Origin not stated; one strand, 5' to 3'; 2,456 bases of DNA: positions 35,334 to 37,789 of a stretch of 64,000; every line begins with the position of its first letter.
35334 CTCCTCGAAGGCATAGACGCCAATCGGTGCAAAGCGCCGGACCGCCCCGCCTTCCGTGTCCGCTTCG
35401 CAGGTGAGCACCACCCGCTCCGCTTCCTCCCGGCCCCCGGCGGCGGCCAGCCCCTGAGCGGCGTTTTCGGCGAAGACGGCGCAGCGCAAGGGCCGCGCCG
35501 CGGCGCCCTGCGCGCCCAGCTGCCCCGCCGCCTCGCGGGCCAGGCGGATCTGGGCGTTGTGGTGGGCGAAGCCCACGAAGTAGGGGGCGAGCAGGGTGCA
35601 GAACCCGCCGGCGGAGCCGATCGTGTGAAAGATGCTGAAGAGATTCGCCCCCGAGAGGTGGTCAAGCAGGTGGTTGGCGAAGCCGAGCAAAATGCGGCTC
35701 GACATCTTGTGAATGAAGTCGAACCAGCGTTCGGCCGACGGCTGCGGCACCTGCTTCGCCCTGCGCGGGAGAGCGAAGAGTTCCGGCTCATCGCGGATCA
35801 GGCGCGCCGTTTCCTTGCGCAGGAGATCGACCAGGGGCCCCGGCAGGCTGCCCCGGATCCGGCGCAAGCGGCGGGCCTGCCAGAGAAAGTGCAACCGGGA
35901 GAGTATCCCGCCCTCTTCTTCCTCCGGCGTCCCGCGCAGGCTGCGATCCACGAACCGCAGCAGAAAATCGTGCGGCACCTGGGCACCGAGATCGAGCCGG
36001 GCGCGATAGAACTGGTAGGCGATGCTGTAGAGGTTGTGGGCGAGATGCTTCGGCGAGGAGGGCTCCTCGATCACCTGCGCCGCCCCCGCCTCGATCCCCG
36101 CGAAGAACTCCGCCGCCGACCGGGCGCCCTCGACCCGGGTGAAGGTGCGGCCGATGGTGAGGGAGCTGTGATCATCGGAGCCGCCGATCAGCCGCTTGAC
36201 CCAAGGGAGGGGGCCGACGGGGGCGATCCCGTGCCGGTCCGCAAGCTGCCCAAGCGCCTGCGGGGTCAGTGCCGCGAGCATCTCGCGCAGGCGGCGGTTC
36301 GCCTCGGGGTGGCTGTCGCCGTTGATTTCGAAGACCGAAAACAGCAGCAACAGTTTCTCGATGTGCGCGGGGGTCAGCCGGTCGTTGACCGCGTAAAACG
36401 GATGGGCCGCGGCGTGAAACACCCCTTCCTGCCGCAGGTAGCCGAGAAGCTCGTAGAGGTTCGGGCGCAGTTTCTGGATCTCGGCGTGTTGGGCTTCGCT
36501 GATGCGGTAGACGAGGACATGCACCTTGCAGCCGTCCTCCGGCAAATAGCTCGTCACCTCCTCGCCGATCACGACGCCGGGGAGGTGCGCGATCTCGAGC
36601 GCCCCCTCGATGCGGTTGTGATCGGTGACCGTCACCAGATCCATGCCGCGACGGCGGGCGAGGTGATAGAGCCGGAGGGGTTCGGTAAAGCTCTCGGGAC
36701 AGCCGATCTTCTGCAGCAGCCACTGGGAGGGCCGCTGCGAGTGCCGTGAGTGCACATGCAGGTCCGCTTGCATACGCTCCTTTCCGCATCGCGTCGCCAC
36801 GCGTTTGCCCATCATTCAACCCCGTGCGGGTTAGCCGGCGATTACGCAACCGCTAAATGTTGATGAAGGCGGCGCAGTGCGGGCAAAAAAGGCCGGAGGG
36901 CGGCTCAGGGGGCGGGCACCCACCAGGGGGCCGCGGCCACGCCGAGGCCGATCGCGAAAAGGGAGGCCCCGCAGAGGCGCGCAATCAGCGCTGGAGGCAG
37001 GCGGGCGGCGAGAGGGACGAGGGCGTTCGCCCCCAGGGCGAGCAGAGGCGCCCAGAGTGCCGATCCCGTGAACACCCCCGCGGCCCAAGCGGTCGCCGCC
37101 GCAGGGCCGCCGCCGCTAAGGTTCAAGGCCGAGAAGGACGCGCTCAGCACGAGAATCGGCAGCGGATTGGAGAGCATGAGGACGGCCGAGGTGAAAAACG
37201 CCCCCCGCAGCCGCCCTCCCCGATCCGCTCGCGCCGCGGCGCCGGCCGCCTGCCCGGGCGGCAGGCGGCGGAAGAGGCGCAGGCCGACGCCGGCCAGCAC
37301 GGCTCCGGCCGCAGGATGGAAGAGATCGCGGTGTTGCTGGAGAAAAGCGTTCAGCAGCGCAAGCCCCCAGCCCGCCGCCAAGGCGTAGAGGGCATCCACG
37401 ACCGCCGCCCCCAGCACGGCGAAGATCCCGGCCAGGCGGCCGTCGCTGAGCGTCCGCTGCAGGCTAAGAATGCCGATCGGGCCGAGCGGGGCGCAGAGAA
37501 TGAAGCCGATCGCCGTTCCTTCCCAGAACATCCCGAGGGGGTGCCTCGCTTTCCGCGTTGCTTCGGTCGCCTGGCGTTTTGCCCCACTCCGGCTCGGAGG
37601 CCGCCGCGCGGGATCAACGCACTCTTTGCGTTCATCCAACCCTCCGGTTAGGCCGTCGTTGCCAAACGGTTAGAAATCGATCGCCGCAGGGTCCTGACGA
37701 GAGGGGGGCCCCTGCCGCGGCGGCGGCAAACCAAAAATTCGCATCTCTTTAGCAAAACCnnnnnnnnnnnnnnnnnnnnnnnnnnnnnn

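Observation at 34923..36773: PHP phosphoesterase fused to only the N-terminal Rossmann half of a GT4 glycosyltransferase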

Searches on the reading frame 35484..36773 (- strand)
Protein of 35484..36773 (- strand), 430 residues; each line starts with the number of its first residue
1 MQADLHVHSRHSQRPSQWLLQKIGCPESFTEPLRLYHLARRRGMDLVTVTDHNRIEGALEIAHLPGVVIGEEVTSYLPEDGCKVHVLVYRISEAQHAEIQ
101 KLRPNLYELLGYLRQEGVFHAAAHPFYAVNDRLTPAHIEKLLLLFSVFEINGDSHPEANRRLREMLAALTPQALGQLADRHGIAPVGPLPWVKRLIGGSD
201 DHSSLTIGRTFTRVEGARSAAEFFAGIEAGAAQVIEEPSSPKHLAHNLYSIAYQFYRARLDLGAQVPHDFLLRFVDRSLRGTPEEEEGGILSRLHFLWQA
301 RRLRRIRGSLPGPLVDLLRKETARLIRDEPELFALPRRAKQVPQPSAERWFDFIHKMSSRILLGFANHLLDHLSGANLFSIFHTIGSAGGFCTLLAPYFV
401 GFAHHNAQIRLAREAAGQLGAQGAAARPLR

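Call 75: search_protein_representatives(protein=window:35484-36773:-)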
Query: 430 residues. Proteins with E-value up to 0.001 (for the whole library): 1685; up to 1e-10: 1128; up to 1e-30: 452. The best 150 are listed.
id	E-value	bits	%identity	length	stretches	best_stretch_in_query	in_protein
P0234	6.9e-131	453.7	50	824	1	2-406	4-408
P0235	3.7e-123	428.2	50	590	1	1-426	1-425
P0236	3.5e-121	421.7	49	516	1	2-404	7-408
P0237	4.7e-121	421.3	48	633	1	23-418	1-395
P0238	6.4e-121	420.9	49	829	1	1-405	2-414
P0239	1.4e-118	413.1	48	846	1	1-419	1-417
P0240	2.9e-116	405.5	48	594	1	1-405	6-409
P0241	9.8e-116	403.8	48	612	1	3-414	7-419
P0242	6.5e-115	401.1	45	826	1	1-415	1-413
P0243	1.6e-113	396.5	47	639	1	1-408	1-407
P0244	1.3e-112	393.5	48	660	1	1-405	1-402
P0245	3.6e-112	392.0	46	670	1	1-416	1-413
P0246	6.7e-112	391.1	45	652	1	1-426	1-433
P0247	1.2e-110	387.0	47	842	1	1-409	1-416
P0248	5.8e-110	384.8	46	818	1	2-415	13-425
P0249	1.0e-109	383.9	44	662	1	1-416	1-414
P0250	2.9e-109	382.5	46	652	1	1-430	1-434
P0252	1.8e-105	370.0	44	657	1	1-413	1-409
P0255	7.2e-101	354.8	42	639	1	1-406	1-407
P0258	3.0e-97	342.9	40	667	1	1-406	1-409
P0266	4.1e-86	306.2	40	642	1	3-416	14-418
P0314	1.0e-70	255.4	38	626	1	3-416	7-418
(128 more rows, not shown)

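Call 76: search_protein_families(library=pfam, proteins=[P0243, P0244, P0245, P0246, P0249, P0250, P0252, P0255, P0258, P0266], max_evalue=0.001)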
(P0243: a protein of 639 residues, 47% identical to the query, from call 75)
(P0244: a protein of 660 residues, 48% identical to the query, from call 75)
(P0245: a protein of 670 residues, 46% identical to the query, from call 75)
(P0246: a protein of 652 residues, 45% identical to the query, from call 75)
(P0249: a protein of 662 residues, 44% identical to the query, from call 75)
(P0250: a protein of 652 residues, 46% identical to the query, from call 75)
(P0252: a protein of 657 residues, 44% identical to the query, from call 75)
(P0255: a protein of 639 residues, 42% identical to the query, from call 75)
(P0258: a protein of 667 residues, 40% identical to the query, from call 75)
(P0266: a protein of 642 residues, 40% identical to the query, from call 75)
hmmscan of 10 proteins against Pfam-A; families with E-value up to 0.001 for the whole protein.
P0243 (639 aa): 2 families
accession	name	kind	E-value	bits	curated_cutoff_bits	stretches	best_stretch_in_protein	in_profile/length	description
PF13439.12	Glyco_transf_4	-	1.9e-10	41.4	28.5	1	494-619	38-163/170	Glycosyltransferase Family 4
PF13579.12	Glyco_trans_4_4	-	8.9e-07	29.8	29.7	1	459-619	38-156/158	Glycosyl transferase 4-like domain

P0244 (660 aa): 2 families
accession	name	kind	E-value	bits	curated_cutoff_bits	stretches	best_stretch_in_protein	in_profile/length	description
PF13439.12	Glyco_transf_4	-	8.3e-19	68.7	28.5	1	441-605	2-164/170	Glycosyltransferase Family 4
PF13579.12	Glyco_trans_4_4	-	6.1e-12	46.6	29.7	1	441-604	1-156/158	Glycosyl transferase 4-like domain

P0245 (670 aa): 2 families
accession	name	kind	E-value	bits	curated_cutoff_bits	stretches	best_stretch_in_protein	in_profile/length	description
PF13439.12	Glyco_transf_4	-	7e-12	46.1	28.5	1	453-601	15-162/170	Glycosyltransferase Family 4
PF13579.12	Glyco_trans_4_4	-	3e-07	31.4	29.7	1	456-601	17-155/158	Glycosyl transferase 4-like domain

P0246 (652 aa): 2 families
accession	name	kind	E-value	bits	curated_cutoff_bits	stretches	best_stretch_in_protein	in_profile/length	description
PF13439.12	Glyco_transf_4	-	1.6e-15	58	28.5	1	488-606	44-162/170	Glycosyltransferase Family 4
PF13579.12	Glyco_trans_4_4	-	8.7e-12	46.1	29.7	1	470-606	34-155/158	Glycosyl transferase 4-like domain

P0249 (662 aa): 2 families
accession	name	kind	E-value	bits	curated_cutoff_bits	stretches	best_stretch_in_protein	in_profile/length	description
PF13439.12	Glyco_transf_4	-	1.1e-07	32.4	28.5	1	459-590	28-159/170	Glycosyltransferase Family 4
PF13579.12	Glyco_trans_4_4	-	0.00036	21.3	29.7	0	492-592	63-154/158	Glycosyl transferase 4-like domain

P0250 (652 aa): 2 families
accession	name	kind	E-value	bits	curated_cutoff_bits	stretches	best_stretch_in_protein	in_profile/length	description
PF13439.12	Glyco_transf_4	-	8.1e-06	26.4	28.5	1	464-619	16-161/170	Glycosyltransferase Family 4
PF13579.12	Glyco_trans_4_4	-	7.8e-05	23.5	29.7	1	462-619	13-154/158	Glycosyl transferase 4-like domain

P0252 (657 aa): 2 families
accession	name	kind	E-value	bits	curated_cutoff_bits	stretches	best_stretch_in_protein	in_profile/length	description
PF13439.12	Glyco_transf_4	-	8.6e-12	45.8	28.5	1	447-603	8-163/170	Glycosyltransferase Family 4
PF13579.12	Glyco_trans_4_4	-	5.2e-10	40.3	29.7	1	444-603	4-156/158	Glycosyl transferase 4-like domain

P0255 (639 aa): 0 families

P0258 (667 aa): 2 families
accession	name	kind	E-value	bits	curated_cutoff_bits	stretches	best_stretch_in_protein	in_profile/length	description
PF13439.12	Glyco_transf_4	-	3.2e-10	40.7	28.5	1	459-607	14-162/170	Glycosyltransferase Family 4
PF13579.12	Glyco_trans_4_4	-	0.00094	20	29.7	0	515-607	69-155/158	Glycosyl transferase 4-like domain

P0266 (642 aa): 3 families
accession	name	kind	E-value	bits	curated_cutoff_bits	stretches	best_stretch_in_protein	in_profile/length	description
PF13439.12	Glyco_transf_4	-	1.7e-17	64.4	28.5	1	443-612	1-168/170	Glycosyltransferase Family 4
PF13579.12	Glyco_trans_4_4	-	3e-08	34.6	29.7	1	445-609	2-158/158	Glycosyl transferase 4-like domain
PF13263.12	PHP_C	-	0.00011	22.1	21.3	1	203-244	14-56/56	PHP-associated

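Call 81: find_related_loci(query=P0314, collection=metagenome_contigs, flank=7000)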
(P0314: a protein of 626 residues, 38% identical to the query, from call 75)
Query P0314 (626 aa) in metagenome_contigs; peptide patterns used: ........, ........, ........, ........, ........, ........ (x = any residue, [..] = any of these).
35 stretches matched a pattern, but none encodes a relative of the query by tblastn (E <= 1e-3).

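Call 83: find_related_loci(query=A4, collection=metagenome_contigs, flank=7000)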
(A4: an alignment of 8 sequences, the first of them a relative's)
Query A4 (626 aa) in metagenome_contigs; peptide patterns used: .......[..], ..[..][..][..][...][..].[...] (x = any residue, [..] = any of these).
600 stretches matched a pattern (row limit reached: there are more); 515 encode a relative of the query (tblastn E <= 1e-3); the best 80 are kept; 80 distinct loci.
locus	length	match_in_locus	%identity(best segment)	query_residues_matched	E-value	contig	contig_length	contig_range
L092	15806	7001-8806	37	1-609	5e-132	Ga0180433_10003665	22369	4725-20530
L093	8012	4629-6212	36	7-546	2e-105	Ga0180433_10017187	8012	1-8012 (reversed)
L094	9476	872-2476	35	6-539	5e-92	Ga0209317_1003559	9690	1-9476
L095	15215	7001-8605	34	6-539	7e-92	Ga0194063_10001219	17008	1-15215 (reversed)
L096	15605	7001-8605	34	6-539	2e-89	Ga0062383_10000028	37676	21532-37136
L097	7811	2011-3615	35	6-539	6e-89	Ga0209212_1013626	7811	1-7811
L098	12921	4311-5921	34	4-539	2e-88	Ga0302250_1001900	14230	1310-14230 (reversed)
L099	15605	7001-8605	33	6-539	4e-87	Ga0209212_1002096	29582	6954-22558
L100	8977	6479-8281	32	5-600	3e-87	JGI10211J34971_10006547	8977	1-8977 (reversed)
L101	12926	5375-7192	31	6-611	3e-87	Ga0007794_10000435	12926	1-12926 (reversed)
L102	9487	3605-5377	32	6-595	1e-85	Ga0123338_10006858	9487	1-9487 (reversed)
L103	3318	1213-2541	38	4-439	4e-86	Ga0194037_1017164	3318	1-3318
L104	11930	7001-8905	30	6-617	1e-82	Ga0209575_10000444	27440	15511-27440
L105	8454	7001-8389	37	6-474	1e-82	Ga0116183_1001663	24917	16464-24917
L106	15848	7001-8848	30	2-610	7e-82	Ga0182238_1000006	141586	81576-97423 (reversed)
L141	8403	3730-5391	32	3-539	6e-72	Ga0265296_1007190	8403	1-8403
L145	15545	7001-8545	31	4-516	3e-71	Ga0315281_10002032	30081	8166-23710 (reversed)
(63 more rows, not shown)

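Call 86: search_protein_families(library=pfam, proteins=[L092:4832-5830:+, L092:5874-6968:+, L092:8854-9948:+, L092:10416-11105:+, L093:186-2636:-, L093:2925-3464:+, L093:3472-4596:+, L093:6479-7648:+, L092:3642-4862:+, L092:6998-8815:+], max_evalue=0.0001)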
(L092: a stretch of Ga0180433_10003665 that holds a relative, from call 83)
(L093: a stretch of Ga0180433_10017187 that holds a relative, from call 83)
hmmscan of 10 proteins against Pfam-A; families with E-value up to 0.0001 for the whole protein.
L092:4832-5830:+ (332 aa): 1 family
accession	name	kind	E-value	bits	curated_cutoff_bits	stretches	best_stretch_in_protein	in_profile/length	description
PF03102.20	NeuB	-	3.3e-77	259.6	22.1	1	52-287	1-241/241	NeuB family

L092:5874-6968:+ (364 aa): 8 families
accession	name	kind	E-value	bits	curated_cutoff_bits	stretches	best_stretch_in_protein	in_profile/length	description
PF07719.23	TPR_2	-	3.9e-09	36.4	27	0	300-328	1-29/34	Tetratricopeptide repeat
PF12895.13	ANAPC3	-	1.7e-08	35.1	27.2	0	232-281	31-79/82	Anaphase-promoting complex, cyclosome, subunit 3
PF14559.12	TPR_19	-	2.8e-08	34.4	25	0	237-290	4-57/68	Tetratricopeptide repeat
PF13428.12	TPR_14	-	1.4e-06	28.9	23.5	0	229-265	6-42/44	Tetratricopeptide repeat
PF13432.12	TPR_16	-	2.1e-05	25.3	32.7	0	55-84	7-36/65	Tetratricopeptide repeat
PF13424.12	TPR_12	-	2.2e-05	25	30.1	0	263-328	8-73/77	Tetratricopeptide repeat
PF00515.34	TPR_1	-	2.4e-05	24.4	27.8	0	300-329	1-30/34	Tetratricopeptide repeat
PF13431.12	TPR_17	-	3.1e-05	24.3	24.4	0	252-278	7-33/34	Tetratricopeptide repeat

L092:8854-9948:+ (364 aa): 1 family
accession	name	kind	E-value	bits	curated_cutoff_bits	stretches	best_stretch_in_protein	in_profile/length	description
PF03706.18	LPG_synthase_TM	-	1.5e-30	107.1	33.4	1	33-330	12-302/302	Lysylphosphatidylglycerol synthase TM region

L092:10416-11105:+ (229 aa): 1 family
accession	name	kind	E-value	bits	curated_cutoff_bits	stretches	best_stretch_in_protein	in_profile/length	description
PF00440.29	TetR_N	-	7e-09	35.8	24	1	45-87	2-44/47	Bacterial regulatory proteins, tetR family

L093:186-2636:- (816 aa): 1 family
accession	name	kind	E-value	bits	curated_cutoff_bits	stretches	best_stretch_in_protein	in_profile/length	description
PF00884.28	Sulfatase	-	3.6e-30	105.8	25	1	373-665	2-299/301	Sulfatase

L093:2925-3464:+ (179 aa): 2 families
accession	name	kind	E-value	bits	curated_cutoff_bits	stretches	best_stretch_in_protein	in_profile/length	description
PF01569.27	PAP2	-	6.8e-24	84.5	27.2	1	77-172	12-119/130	PAP2 superfamily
PF14378.12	PAP2_3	-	4.7e-13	49.8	27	1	108-171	123-188/190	PAP2 superfamily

L093:3472-4596:+ (374 aa): 5 families
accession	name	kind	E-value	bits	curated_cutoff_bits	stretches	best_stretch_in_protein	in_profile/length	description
PF00534.26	Glycos_transf_1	-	2.9e-36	125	26.4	1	191-348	6-171/172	Glycosyl transferases group 1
PF13692.12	Glyco_trans_1_4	-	8.9e-33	114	27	1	199-335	1-142/142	Glycosyl transferases group 1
PF13439.12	Glyco_transf_4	-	1.6e-29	103.6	28.5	1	15-179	2-169/170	Glycosyltransferase Family 4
PF13579.12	Glyco_trans_4_4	-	9.1e-13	49.3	29.7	1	16-167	2-148/158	Glycosyl transferase 4-like domain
PF20706.3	GT4-conflict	-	4.5e-08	32.9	26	1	167-358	163-381/385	Family 4 Glycosyltransferase in conflict systems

L093:6479-7648:+ (389 aa): 5 families
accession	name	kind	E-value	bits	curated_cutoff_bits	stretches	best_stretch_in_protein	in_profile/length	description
PF13692.12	Glyco_trans_1_4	-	7e-24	85.1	27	1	215-349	3-140/142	Glycosyl transferases group 1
PF00534.26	Glycos_transf_1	-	8.1e-24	84.5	26.4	1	204-354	6-160/172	Glycosyl transferases group 1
PF13439.12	Glyco_transf_4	-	3e-19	70.1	28.5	1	18-192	2-169/170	Glycosyltransferase Family 4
PF13579.12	Glyco_trans_4_4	-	7.2e-10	39.9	29.7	1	18-188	1-158/158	Glycosyl transferase 4-like domain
PF20706.3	GT4-conflict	-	1.3e-09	38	26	1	173-319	164-315/385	Family 4 Glycosyltransferase in conflict systems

L092:3642-4862:+ (406 aa): 2 families
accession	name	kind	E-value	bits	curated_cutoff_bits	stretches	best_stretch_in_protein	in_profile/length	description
PF02348.25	CTP_transf_3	-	1.7e-20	74.2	22.6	1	10-148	2-134/217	Cytidylyltransferase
PF08282.18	Hydrolase_3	-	4.3e-09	36.9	20.9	1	328-388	186-246/255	haloacid dehalogenase-like hydrolase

L092:6998-8815:+ (605 aa): 0 families

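Call 87: search_protein_families(library=pfam, proteins=[L141:1367-3091:+, L141:3146-3718:+, L141:5663-6190:-, L141:6254-6880:-, L141:6877-8226:-, L145:5021-6934:+, L145:3664-5184:+, L145:9490-11214:+, L100:5514-6299:-, L100:3811-5169:+], max_evalue=0.0001)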
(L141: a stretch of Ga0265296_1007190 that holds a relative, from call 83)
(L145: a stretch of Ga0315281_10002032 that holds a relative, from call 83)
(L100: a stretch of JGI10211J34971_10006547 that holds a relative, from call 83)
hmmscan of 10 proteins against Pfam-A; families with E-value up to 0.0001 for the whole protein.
L141:1367-3091:+ (574 aa): 6 families
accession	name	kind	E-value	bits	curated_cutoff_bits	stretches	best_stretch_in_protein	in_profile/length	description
PF02769.27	AIRS_C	-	1.7e-19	71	23.1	1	386-540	2-150/156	AIR synthase related protein, C-terminal domain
PF00702.32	Hydrolase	-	2.8e-18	67.4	26.4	1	16-176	2-191/191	haloacid dehalogenase-like hydrolase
PF00586.29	AIRS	-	3.1e-16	60.2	24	1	266-373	1-112/112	AIR synthase related protein, N-terminal domain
PF13419.12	HAD_2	-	1.1e-15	58.7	23.8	1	80-179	78-175/178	Haloacid dehalogenase-like hydrolase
PF13242.12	Hydrolase_like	-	7.5e-07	29.4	22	1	137-191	2-57/75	HAD-hyrolase-like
PF12710.13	HAD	-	3.7e-05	24.7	27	1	18-171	1-187/189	haloacid dehalogenase-like hydrolase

L141:3146-3718:+ (190 aa): 0 families

L141:5663-6190:- (175 aa): 0 families

L141:6254-6880:- (208 aa): 1 family
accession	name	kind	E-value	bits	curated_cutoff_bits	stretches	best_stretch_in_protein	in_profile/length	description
PF03551.20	PadR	-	7.1e-23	80.8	27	1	71-138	1-73/75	Transcriptional regulator PadR-like family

L141:6877-8226:- (449 aa): 0 families

L145:5021-6934:+ (637 aa): 5 families
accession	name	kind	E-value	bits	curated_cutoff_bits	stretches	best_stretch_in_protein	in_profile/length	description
PF02769.27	AIRS_C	-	1e-20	74.9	23.1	1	452-606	2-150/156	AIR synthase related protein, C-terminal domain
PF00702.32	Hydrolase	-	5.3e-20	73.1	26.4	1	128-251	62-191/191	haloacid dehalogenase-like hydrolase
PF13419.12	HAD_2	-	2.1e-15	57.7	23.8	1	153-254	75-175/178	Haloacid dehalogenase-like hydrolase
PF00586.29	AIRS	-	3.5e-13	50.4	24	1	333-439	2-112/112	AIR synthase related protein, N-terminal domain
PF13242.12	Hydrolase_like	-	8.4e-08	32.5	22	1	214-291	4-75/75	HAD-hyrolase-like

L145:3664-5184:+ (506 aa): 2 families
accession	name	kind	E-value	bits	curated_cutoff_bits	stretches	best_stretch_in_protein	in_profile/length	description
PF18560.7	Lectin_like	-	1.6e-33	116.6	27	1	345-504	2-156/156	Lectin like domain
PF00112.29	Peptidase_C1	-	1.2e-20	75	20.7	1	90-319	1-204/220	Papain family cysteine protease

L145:9490-11214:+ (574 aa): 2 families
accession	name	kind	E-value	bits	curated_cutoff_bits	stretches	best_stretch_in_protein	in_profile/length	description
PF14821.11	Thr_synth_N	-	6.7e-17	61.9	25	1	65-143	1-79/79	Threonine synthase N terminus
PF00291.31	PALP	-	8.8e-12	45.4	35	1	168-488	30-292/295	Pyridoxal-phosphate dependent enzyme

L100:5514-6299:- (261 aa): 1 family
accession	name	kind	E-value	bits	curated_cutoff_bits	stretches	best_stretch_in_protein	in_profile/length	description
PF02517.21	Rce1-like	-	8.3e-16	58.5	22.4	1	156-249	8-92/93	Type II CAAX prenyl endopeptidase Rce1-like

L100:3811-5169:+ (452 aa): 0 families

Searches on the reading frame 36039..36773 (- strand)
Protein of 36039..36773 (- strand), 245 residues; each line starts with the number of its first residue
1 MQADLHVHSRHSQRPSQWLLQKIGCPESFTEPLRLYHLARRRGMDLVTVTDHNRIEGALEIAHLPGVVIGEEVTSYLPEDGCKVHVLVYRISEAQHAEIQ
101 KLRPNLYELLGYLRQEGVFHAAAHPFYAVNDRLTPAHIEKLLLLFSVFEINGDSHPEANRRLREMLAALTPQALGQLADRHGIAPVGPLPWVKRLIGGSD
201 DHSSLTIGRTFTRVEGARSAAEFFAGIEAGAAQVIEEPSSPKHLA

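Call 56: search_solved_structures(query=A2, max_evalue=0.1, show_alignments=3)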
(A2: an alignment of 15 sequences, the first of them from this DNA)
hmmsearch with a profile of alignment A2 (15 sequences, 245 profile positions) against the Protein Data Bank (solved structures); distinct sequences matched with E-value up to 0.1: 0.

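Call 57: search_protein_families(library=pfam, proteins=[window:36039-36773:-], max_evalue=10)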
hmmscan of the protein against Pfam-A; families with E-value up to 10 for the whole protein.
seq(245 aa): 2 families
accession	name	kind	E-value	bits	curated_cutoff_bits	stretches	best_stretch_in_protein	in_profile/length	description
PF13263.12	PHP_C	-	0.013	15.4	21.3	1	195-231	18-55/56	PHP-associated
PF02811.25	PHP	-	0.25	12.1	26.4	1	28-61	13-46/164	PHP domain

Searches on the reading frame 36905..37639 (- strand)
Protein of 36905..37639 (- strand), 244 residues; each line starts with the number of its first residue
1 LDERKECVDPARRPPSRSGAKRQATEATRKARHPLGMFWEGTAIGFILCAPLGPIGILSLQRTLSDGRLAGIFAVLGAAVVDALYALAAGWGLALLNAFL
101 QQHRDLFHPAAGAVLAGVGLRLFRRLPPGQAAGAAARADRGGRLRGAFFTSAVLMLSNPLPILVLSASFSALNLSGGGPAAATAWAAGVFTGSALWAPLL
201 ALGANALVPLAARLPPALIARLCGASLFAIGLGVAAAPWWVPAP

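Call 3: search_protein_families(library=pfam, proteins=[window:36905-37639:-], max_evalue=0.01)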
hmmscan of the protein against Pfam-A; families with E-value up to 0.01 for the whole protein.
window:36905-37639:- (244 aa): 1 family
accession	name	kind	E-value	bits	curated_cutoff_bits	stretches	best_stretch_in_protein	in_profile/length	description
PF01810.24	LysE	-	3.5e-14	53.2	25.6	1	47-234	2-189/193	LysE type translocator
